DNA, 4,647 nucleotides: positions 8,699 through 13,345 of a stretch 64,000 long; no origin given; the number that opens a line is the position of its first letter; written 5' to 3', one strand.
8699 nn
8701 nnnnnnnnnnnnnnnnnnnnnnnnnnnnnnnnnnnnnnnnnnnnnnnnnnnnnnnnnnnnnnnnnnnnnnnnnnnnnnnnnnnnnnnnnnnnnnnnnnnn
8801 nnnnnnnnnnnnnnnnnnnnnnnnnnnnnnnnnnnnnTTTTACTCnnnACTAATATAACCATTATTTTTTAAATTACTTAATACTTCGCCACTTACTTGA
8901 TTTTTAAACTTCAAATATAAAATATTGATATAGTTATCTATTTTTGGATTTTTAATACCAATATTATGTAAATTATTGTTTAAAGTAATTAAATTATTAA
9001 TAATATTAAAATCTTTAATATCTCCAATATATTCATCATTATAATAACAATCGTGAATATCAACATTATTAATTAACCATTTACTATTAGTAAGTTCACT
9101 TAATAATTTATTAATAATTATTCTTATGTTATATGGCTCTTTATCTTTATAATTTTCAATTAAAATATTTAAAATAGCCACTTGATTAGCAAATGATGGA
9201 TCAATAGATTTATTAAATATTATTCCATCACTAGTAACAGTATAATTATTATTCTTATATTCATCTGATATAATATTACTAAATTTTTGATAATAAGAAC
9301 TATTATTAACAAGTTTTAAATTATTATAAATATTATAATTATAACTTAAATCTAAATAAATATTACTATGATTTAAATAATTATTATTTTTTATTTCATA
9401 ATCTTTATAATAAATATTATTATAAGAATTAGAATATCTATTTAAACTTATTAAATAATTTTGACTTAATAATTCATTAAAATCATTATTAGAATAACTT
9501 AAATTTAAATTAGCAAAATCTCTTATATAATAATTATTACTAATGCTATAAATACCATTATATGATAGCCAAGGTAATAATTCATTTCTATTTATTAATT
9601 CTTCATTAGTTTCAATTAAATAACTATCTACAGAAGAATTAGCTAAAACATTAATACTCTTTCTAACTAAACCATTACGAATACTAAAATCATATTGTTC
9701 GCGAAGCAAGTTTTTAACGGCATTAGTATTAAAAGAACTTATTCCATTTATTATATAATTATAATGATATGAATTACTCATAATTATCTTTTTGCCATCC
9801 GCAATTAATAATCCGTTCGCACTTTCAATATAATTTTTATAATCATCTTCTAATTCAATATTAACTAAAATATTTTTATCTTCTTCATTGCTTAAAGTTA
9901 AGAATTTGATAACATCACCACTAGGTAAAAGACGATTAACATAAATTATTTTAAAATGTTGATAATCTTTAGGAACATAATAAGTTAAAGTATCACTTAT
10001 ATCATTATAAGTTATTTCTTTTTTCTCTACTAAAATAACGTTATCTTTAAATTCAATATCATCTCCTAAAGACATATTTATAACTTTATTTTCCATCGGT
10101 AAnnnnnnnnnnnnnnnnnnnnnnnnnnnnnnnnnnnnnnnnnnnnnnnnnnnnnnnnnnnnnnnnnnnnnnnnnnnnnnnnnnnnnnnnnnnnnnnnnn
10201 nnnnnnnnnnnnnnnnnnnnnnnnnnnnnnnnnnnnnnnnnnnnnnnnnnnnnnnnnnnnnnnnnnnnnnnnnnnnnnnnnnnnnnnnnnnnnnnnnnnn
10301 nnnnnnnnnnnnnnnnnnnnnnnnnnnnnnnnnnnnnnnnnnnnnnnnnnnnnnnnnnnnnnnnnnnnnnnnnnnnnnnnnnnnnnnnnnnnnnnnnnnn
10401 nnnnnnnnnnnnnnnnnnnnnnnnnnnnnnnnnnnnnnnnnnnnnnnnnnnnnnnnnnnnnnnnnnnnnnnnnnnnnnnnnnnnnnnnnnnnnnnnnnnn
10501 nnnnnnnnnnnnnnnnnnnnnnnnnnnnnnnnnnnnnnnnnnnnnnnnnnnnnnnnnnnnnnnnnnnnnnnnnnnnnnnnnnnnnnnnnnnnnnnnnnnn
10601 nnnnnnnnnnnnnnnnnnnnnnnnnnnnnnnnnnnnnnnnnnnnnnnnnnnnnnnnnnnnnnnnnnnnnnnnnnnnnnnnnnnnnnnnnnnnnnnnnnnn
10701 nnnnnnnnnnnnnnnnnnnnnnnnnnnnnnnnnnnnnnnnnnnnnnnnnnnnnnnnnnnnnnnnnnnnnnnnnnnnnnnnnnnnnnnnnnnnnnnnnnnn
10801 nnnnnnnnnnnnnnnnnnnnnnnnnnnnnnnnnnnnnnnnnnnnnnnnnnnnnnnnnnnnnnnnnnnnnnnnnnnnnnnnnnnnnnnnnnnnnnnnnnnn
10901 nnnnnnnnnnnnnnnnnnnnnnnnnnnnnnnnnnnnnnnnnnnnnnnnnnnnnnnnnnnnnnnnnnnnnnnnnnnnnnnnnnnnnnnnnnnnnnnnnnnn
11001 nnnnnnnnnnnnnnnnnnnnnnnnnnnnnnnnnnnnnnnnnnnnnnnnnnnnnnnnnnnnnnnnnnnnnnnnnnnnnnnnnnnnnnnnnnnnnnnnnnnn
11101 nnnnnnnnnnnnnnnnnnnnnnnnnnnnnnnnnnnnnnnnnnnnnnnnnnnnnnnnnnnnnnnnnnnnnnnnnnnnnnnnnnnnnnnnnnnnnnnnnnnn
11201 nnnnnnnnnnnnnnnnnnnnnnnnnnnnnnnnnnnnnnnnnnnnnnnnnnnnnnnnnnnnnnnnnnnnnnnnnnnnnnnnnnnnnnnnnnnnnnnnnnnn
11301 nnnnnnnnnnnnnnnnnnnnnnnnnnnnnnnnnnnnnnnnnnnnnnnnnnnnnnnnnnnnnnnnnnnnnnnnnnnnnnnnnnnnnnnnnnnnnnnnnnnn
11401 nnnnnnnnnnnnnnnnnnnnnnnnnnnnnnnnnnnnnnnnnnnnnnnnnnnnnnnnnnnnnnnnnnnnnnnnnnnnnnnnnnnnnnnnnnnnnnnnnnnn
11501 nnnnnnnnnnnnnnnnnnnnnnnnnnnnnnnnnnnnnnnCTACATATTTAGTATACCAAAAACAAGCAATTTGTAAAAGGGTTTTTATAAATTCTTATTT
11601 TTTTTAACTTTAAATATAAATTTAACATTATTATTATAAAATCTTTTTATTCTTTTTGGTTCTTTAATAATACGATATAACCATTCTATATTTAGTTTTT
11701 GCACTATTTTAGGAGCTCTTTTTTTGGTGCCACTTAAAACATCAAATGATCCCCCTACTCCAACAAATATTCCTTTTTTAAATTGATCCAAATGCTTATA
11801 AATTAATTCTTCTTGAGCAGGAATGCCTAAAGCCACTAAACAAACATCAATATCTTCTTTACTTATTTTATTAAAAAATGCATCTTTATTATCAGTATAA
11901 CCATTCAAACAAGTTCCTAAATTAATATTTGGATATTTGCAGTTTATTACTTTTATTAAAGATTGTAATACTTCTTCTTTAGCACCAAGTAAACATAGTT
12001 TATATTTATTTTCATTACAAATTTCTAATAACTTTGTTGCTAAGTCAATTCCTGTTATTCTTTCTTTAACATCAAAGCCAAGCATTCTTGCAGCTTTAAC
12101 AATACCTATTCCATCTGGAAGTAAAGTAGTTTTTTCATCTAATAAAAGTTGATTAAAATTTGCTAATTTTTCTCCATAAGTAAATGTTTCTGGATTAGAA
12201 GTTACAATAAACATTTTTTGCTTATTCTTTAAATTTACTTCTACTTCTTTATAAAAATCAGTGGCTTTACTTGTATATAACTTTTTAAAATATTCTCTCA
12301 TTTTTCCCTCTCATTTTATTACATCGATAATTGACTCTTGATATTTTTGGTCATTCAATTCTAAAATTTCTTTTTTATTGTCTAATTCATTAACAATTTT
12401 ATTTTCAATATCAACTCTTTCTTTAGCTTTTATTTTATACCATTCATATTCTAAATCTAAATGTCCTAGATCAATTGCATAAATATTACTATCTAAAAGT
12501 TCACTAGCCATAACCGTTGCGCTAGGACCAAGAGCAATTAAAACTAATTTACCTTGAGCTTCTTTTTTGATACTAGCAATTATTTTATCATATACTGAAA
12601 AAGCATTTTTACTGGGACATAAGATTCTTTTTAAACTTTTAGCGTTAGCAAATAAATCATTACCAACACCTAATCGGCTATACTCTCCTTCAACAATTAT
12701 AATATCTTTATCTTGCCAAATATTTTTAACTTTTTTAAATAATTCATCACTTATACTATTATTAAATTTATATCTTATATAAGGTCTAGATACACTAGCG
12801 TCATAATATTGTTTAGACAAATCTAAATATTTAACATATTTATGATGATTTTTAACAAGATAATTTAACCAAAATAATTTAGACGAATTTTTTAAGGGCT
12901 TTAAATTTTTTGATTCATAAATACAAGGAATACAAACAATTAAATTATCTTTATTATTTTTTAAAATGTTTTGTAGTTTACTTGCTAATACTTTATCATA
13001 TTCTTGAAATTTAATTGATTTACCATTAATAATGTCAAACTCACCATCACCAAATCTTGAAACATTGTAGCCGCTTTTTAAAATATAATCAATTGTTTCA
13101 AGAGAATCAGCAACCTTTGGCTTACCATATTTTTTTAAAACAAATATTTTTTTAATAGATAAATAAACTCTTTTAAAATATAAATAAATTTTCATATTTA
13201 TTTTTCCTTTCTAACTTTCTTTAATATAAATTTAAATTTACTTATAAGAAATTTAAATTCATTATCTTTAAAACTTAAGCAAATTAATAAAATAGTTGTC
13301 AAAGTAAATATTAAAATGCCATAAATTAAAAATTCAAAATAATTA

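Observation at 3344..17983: Complete Wzx/Wzy-type, TagO-initiated, pyruvylated and O-acetylated secondary cell wall polymer-like locus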

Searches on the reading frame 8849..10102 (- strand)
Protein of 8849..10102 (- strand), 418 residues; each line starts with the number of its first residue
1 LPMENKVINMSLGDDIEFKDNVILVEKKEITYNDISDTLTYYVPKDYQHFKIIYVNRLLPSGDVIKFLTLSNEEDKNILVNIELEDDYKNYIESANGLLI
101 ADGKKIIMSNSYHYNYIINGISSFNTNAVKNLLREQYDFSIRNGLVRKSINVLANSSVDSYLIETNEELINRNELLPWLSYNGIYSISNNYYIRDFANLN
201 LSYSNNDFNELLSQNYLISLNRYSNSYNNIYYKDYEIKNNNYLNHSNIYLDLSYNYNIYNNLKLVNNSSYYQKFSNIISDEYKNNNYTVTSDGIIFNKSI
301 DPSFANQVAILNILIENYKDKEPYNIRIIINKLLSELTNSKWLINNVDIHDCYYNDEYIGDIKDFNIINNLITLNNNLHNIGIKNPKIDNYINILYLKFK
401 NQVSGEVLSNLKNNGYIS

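Call 28: find_homologous_proteins(query=window:8849-10102:-, max_evalue=0.001)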
Query window:8849-10102:- (418 aa): 1 proteins with E <= 0.001 among 8000 candidates.
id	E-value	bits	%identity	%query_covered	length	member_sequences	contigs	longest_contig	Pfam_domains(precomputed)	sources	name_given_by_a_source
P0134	1.4e-118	415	57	95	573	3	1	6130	PF13425.12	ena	-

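Call 38: search_protein_representatives(protein=window:8849-10102:-)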
Query: 418 residues. Proteins with E-value up to 0.001 (for the whole library): 10; up to 1e-10: 9; up to 1e-30: 6. The best 10 are listed.
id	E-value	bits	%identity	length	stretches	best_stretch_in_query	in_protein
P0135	1.0e-102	360.6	50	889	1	5-414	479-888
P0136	1.3e-54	202.1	39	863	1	14-395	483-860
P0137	9.8e-50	186.1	36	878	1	9-395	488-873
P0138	7.9e-46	173.2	36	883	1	16-395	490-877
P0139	2.5e-44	168.3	34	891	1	5-416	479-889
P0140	5.3e-40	154.0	37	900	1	18-417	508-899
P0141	5.1e-25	104.7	40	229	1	182-400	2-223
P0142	2.0e-19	86.3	98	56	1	370-418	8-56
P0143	1.6e-15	73.4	56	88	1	333-418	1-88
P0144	3.1e-08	49.5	34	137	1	270-395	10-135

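Call 42: search_protein_families(library=pfam, proteins=[window:8849-10102:-], max_evalue=10)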
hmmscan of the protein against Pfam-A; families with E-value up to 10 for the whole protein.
window:8849-10102:- (418 aa): 0 families

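Call 64: search_solved_structures(query=A3, max_evalue=10)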
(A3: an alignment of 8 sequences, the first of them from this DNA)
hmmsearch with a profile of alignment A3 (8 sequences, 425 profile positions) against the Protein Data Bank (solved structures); distinct sequences matched with E-value up to 10: 3.
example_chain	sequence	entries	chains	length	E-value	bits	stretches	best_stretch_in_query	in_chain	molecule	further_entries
5dly_A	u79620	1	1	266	0.13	14.3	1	282-328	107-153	plantazolicin methyltransferase BamL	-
4kvz_A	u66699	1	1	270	0.13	14.2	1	282-328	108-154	BamL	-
5dm0_A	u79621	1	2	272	0.13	14.2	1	282-328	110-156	plantazolicin methyltransferase BamL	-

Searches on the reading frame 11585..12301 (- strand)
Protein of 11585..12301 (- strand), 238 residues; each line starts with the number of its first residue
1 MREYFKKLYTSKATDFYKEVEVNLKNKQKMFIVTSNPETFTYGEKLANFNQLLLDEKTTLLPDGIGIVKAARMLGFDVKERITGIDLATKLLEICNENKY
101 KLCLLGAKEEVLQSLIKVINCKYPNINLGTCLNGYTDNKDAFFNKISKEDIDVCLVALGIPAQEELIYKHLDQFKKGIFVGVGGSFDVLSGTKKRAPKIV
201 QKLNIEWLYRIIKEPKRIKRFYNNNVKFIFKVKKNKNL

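Call 3: search_protein_families(library=pfam, proteins=[window:11585-12301:-], max_evalue=0.01)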
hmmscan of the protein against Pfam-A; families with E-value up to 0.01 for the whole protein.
window:11585-12301:- (238 aa): 1 family
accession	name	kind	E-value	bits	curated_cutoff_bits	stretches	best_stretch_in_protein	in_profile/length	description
PF03808.19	Glyco_tran_WecG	-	4.8e-54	183.1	27.4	1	59-222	3-168/168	Glycosyl transferase WecG/TagA/CpsF family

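Call 9: search_protein_families(library=ncbifam, proteins=[window:11585-12301:-], max_evalue=0.001)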
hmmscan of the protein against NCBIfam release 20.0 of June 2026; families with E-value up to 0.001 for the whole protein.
window:11585-12301:- (238 aa): 4 families
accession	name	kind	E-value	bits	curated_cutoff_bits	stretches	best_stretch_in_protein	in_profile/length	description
NF041710.1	UDPacetylman_taseTarA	equivalog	2e-56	191.2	350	1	24-236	34-244/247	N-acetylglucosaminyldiphosphoundecaprenol N-acetyl-beta-D-mannosaminyltransferase TarA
TIGR00696.1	wecG_tagA_cpsF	superfamily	2.6e-47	160.8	69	1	57-223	6-174/178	WecB/TagA/CpsF family glycosyltransferase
NF002980.1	PRK03692.1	equivalog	2.3e-33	115.6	323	1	27-223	30-227/240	lipopolysaccharide N-acetylmannosaminouronosyltransferase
NF041872.1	EPS_EpsA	equivalog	5.5e-30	104.6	500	1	20-226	37-248/265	exopolysaccharide biosynthesis glycosyltransferase EpsA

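Call 45: search_solved_structures(query=window:11585-12301:-, max_evalue=0.001)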
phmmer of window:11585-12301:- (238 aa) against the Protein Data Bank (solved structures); distinct sequences matched with E-value up to 0.001: 3.
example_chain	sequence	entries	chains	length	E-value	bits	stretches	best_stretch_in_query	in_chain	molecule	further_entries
7mpk_A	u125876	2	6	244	1.9e-31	112.3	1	28-233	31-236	N-acetylglucosaminyldiphosphoundecaprenol N-acetyl-beta-D-mannosaminyltransferase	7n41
5wb4_A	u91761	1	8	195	5.9e-21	78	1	28-191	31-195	N-acetylglucosaminyldiphosphoundecaprenol N-acetyl-beta-D-mannosaminyltransferase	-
5wfg_A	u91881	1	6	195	1.6e-20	76.6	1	28-191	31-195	N-acetylglucosaminyldiphosphoundecaprenol N-acetyl-beta-D-mannosaminyltransferase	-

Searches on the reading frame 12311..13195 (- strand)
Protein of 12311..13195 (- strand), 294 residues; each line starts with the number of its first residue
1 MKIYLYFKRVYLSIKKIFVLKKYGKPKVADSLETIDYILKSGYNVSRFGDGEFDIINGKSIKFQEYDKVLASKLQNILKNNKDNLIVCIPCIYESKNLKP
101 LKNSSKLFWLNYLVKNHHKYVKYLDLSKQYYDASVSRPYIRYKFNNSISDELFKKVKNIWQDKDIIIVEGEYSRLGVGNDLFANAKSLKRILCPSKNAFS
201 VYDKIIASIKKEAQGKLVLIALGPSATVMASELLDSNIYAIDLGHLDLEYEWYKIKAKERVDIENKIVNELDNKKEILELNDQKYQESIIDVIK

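Call 3: search_protein_families(library=pfam, proteins=[window:12311-13195:-], max_evalue=0.01)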
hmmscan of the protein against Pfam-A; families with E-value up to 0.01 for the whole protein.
window:12311-13195:- (294 aa): 1 family
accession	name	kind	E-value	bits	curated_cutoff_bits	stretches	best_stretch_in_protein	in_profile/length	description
PF08759.17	GT-D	-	6.6e-85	284.9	27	1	45-270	1-224/225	Glycosyltransferase GT-D fold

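Call 9: search_protein_families(library=ncbifam, proteins=[window:12311-13195:-], max_evalue=0.001)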
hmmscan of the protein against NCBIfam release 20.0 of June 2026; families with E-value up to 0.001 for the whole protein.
window:12311-13195:- (294 aa): 1 family
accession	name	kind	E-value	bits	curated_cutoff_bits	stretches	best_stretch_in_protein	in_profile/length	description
TIGR03728.1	glyco_access_1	hypoth_equivalog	5e-92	308.1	290.75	1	32-293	5-264/265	SP_1767 family glycosyltransferase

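Call 46: search_solved_structures(query=window:12311-13195:-, max_evalue=0.001)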
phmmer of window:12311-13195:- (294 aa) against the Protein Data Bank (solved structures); distinct sequences matched with E-value up to 0.001: 3.
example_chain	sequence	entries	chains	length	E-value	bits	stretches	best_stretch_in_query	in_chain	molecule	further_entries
4phr_A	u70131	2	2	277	2.8e-62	214.1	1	19-290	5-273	Putative glycosyltransferase (GalT1)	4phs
4pfx_A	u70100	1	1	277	3.7e-62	213.7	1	20-290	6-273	Putative glycosyltransferase (GalT1)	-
5v4a_A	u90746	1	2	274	3.8e-56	193.9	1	33-290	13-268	GLYCOSYLTRANSFERASE (DUF1792)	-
